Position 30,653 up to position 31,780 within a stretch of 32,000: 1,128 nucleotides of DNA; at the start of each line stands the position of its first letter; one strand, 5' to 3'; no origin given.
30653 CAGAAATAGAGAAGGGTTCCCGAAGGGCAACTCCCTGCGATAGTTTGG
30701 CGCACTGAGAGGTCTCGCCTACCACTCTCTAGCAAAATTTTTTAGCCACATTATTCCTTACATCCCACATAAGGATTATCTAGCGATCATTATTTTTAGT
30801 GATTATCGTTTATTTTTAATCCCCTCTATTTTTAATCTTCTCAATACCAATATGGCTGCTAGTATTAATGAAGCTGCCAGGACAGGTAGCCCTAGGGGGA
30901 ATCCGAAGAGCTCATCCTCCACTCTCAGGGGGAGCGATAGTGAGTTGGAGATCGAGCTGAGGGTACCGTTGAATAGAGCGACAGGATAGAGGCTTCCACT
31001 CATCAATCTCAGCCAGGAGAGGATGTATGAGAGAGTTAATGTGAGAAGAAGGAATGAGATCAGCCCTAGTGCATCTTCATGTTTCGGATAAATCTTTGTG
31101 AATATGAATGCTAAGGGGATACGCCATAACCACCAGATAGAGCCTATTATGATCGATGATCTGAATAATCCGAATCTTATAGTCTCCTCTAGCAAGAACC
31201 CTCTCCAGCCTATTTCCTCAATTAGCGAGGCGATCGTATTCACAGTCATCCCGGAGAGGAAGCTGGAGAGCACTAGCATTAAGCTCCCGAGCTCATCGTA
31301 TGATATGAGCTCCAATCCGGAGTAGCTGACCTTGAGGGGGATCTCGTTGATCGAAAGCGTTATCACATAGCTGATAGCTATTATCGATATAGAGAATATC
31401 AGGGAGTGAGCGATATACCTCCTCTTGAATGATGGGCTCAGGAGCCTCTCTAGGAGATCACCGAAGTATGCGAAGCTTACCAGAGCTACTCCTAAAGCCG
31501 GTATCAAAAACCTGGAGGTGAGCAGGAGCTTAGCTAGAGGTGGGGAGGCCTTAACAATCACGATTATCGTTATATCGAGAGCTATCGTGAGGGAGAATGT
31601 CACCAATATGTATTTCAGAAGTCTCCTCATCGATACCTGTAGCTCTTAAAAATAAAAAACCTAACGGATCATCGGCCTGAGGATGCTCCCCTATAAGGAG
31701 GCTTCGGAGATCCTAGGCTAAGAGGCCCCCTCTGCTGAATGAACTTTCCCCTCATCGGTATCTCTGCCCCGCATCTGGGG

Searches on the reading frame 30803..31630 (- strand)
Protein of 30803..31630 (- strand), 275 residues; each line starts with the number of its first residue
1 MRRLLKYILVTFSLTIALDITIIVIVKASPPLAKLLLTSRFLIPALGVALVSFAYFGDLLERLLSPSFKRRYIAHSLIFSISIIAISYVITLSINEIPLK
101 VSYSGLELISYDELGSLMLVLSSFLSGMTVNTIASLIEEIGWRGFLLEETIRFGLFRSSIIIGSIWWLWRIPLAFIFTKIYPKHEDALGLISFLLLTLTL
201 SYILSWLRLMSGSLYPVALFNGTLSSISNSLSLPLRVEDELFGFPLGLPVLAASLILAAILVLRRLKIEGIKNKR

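Call 16: search_protein_families(library=pfam, proteins=[window:30803-31630:-], max_evalue=0.0001)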
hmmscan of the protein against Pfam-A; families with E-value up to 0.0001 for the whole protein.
window:30803-31630:- (275 aa): 1 family
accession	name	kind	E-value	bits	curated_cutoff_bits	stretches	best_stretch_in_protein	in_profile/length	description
PF02517.21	Rce1-like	-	2.5e-07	31.3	22.4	1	124-220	5-86/93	Type II CAAX prenyl endopeptidase Rce1-like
